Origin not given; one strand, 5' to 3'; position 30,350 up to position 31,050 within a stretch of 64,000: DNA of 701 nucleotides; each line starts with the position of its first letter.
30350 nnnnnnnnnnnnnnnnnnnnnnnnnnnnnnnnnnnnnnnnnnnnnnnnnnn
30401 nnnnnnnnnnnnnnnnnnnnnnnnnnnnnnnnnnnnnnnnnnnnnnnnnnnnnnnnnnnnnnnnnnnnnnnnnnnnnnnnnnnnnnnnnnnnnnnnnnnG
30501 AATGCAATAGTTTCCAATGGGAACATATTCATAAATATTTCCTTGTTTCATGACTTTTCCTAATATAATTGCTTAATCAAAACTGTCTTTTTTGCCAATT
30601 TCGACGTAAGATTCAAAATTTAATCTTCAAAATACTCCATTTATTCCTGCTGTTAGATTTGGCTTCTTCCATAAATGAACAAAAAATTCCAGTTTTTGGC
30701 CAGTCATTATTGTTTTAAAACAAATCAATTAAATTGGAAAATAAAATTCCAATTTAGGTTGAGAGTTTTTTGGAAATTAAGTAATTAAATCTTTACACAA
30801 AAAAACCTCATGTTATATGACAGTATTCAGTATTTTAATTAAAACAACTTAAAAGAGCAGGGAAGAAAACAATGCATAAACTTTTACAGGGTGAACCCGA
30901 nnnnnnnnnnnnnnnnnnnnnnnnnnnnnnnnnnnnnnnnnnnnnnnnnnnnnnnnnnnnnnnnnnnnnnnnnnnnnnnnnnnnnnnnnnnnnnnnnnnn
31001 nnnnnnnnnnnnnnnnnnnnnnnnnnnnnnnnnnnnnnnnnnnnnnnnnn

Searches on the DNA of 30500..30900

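Call 71: search_rna_families(source=window, start=30500, end=30900, threshold=evalue, max_evalue=1)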
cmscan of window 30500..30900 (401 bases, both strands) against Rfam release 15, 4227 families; matches with E-value up to 1: 1.
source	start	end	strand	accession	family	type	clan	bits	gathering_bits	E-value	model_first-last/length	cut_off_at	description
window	30717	30769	+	RF03623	mir-1252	Gene; miRNA;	-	23.2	70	0.14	1-65/65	no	mir-1252 microRNA precursor family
